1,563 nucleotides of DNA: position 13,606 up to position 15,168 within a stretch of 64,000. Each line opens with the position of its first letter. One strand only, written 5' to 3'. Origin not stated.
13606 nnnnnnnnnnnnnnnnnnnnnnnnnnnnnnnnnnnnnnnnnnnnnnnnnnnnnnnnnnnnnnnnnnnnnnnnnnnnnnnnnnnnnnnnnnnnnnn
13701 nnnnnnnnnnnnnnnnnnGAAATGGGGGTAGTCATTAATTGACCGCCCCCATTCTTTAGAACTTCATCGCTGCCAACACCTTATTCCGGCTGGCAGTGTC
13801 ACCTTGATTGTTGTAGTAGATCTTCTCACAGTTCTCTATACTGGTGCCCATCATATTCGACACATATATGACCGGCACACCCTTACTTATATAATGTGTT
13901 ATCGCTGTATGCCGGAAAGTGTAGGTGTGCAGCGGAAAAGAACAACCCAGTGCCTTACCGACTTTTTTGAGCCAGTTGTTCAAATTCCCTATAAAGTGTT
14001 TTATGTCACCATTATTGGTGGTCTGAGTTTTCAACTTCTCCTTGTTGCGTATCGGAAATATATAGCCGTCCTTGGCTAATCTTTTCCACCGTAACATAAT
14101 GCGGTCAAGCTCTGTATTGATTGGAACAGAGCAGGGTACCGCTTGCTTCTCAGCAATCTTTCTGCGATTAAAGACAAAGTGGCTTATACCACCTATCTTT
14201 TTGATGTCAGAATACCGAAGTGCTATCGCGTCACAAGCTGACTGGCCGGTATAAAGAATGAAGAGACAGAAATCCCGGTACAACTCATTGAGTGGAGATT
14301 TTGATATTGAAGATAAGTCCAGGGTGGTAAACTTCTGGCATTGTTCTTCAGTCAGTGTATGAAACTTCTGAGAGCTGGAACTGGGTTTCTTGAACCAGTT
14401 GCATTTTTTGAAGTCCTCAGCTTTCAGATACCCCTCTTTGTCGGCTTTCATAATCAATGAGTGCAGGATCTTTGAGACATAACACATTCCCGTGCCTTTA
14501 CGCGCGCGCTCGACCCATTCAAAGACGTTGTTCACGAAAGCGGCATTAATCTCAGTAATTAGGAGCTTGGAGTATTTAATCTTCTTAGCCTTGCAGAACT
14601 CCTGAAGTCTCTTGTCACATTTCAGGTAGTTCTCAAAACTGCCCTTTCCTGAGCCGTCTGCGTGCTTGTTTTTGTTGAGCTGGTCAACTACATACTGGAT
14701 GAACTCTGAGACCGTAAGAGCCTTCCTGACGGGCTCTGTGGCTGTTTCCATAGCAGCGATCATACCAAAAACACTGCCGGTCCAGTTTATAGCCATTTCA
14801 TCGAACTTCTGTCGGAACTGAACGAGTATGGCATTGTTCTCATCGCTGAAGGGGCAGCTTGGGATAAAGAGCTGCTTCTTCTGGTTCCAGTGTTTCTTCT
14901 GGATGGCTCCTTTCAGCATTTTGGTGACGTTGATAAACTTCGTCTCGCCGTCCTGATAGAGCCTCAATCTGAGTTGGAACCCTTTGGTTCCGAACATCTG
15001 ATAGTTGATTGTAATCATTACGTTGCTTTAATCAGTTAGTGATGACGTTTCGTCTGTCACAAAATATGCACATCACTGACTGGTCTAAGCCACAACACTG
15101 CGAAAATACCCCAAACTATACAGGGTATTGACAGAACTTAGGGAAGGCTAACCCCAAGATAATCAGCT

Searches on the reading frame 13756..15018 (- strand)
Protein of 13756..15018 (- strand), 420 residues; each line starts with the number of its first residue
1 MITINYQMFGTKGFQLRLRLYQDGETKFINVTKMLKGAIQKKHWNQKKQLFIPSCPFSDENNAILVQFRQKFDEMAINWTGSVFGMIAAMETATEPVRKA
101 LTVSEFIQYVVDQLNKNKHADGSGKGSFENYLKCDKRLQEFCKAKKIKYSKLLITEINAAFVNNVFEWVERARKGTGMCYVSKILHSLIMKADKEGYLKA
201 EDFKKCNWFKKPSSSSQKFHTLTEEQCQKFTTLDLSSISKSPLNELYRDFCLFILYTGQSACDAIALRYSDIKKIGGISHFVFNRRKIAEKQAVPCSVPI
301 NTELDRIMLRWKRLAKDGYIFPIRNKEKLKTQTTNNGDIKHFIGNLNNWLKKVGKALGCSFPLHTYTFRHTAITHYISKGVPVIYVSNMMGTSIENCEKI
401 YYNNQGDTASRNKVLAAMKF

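Call 12: search_protein_families(library=pfam, max_evalue=0.001, proteins=[window:13756-15018:-])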
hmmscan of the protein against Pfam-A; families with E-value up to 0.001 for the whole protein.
window:13756-15018:- (420 aa): 2 families
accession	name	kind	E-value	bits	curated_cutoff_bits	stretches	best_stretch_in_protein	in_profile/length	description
PF00589.27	Phage_integrase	-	2.8e-09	37.4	27.1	1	222-404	3-168/172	Phage integrase family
PF13102.12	Phage_int_SAM_5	-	1.3e-07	32.3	22.3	1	103-204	2-94/98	Phage integrase SAM-like domain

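Call 42: find_encoding_contigs(protein=window:13756-15018:-, flank=6000, max_places=8)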
Protein window:13756-15018:- (420 aa): 23 contigs read that carry it; 8 places shown.
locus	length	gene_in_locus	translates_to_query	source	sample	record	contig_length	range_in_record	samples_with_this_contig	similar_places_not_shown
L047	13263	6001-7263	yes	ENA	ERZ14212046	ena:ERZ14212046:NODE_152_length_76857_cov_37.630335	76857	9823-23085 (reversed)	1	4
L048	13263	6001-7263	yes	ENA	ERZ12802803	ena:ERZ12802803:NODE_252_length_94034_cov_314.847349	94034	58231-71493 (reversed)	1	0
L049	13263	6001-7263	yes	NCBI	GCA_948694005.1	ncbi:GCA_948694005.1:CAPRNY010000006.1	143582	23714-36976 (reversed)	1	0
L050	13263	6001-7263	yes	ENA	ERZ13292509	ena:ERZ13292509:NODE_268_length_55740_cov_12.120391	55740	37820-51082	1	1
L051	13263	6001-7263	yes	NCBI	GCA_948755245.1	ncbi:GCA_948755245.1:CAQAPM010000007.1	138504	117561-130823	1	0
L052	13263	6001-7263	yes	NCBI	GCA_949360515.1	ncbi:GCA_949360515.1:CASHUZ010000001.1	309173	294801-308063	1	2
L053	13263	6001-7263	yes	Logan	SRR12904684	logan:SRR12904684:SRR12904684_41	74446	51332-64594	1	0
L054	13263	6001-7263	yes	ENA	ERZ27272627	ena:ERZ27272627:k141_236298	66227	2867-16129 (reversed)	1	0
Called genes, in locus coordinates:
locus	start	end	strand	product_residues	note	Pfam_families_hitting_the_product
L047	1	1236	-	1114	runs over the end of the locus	PF17757:UvrB_inter, PF02559:CarD_TRCF_RID, PF00270:DEAD, PF04851:ResIII, PF00271:Helicase_C, PF03461:TRCF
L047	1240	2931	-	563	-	PF00595:PDZ, PF13180:PDZ_2, PF17820:PDZ_6, PF03572:Peptidase_S41, PF28547:CHD_PDZ-protease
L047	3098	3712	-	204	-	PF00302:CAT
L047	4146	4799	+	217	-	PF06971:Put_DNA-bind_N, PF02629:CoA_binding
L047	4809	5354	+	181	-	PF01557:FAA_hydrolase (weak)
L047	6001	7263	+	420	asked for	PF13102:Phage_int_SAM_5 (weak), PF00589:Phage_integrase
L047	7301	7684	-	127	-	-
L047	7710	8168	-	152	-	PF11195:Tad2-like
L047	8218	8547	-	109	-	-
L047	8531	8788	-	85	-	-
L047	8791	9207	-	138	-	-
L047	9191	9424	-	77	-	-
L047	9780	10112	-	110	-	-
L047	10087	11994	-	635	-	-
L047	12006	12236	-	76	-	-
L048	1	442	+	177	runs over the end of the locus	-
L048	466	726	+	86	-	-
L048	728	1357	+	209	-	PF01471:PG_binding_1, PF01510:Amidase_2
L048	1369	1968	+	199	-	PF20186:DUF6549 (weak)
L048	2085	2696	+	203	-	-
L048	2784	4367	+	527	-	PF04466:Terminase_3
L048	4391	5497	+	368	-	-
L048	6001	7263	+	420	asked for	PF13102:Phage_int_SAM_5 (weak), PF00589:Phage_integrase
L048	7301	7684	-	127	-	-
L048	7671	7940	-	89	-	-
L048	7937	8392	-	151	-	PF11195:Tad2-like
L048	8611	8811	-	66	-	-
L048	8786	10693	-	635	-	-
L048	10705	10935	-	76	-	-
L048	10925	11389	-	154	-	-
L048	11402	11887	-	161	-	-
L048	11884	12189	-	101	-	-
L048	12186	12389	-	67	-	-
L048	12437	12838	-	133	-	-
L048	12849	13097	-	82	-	-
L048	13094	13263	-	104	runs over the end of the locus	-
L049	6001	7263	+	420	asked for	PF13102:Phage_int_SAM_5 (weak), PF00589:Phage_integrase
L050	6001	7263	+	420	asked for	PF13102:Phage_int_SAM_5 (weak), PF00589:Phage_integrase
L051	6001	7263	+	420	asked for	PF13102:Phage_int_SAM_5 (weak), PF00589:Phage_integrase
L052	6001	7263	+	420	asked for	PF13102:Phage_int_SAM_5 (weak), PF00589:Phage_integrase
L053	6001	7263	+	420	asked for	PF13102:Phage_int_SAM_5 (weak), PF00589:Phage_integrase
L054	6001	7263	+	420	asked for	PF13102:Phage_int_SAM_5 (weak), PF00589:Phage_integrase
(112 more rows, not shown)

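Call 56: search_dna_similar(query=L048:2784-4367:+, collection=phages, mode=protein, max_rows=15)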
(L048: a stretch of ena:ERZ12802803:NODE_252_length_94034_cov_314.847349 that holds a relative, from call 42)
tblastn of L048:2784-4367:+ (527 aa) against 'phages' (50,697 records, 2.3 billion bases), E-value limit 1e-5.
Records with a match: 20; places in all: 20; records where one place covers at least 80% of the query: 1.
Best place of each record, by identity: <60% 20.
By first word of the organism name: Flavobacterium 7; Polaribacter 4; Bacteroides 3; Bacteriophage 3; Cellulophaga 2; Pseudanabaena 1.
By host as written in the record: - 7; Flavobacterium sp. LMO8 5; Bacteroides salyersiae BG8 2; Cellulophaga baltica #10 2; Flavobacterium sp. 2; Bacteroides caecimuris 1; Pseudanabaena sp. 1.
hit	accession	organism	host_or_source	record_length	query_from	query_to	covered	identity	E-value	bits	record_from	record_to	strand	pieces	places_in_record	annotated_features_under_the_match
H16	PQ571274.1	Bacteroides phage BS-TP1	Bacteroides salyersiae BG8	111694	4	527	99%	49.9%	3e-167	530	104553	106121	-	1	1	terminase large subunit | LexA-like transcriptional repressor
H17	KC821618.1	Cellulophaga phage phi10:1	Cellulophaga baltica #10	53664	85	298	41%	36.5%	3e-20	100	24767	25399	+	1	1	terminase large subunit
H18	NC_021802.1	Cellulophaga phage phi10:1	Cellulophaga baltica #10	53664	85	298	41%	36.5%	3e-20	100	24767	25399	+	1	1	terminase large subunit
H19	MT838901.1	Bacteriophage sp.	human fecal samples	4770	80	301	42%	34.4%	4e-15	84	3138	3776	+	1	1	record has no annotation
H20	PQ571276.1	Bacteroides phage BS-TP3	Bacteroides salyersiae BG8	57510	80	301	42%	34.4%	5e-15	84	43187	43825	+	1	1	terminase large subunit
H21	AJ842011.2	Flavobacterium phage 11b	Flavobacterium sp.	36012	80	280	38%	37.3%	4e-21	103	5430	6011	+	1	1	terminase large subunit | Terminase_3; Region: Phage terminase large subunit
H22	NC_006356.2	Flavobacterium phage 11b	Flavobacterium sp.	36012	80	280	38%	37.3%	4e-21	103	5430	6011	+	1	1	terminase large subunit | Terminase_3; Region: Phage terminase large subunit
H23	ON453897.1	Bacteroides phage Versailles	Bacteroides caecimuris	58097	69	280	40%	35.2%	1e-16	90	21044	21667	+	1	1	terminase large subunit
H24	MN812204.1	Flavobacterium phage vB_FspM_lotta8-2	Flavobacterium sp. LMO8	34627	274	504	44%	29.2%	8e-12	74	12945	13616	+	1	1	terminase large subunit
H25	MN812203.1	Flavobacterium phage vB_FspM_lotta8-1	Flavobacterium sp. LMO8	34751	274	504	44%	29.2%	8e-12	74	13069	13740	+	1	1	terminase large subunit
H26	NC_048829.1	Flavobacterium phage vB_FspM_lotta8-1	Flavobacterium sp. LMO8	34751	274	504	44%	29.2%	8e-12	74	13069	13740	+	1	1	terminase large subunit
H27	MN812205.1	Flavobacterium phage vB_FspM_pippi8-1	Flavobacterium sp. LMO8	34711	274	504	44%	29.2%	9e-12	74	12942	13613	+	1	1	terminase large subunit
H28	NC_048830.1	Flavobacterium phage vB_FspM_pippi8-1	Flavobacterium sp. LMO8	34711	274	504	44%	29.2%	9e-12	74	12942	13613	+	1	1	terminase large subunit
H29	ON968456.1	Pseudanabaena phage Pan5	Pseudanabaena sp.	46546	287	506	42%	26.3%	4e-7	59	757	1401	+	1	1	terminase large subunit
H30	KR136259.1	Polaribacter phage P12002L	seawater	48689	80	223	27%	37.2%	3e-14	82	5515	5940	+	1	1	terminase large subunit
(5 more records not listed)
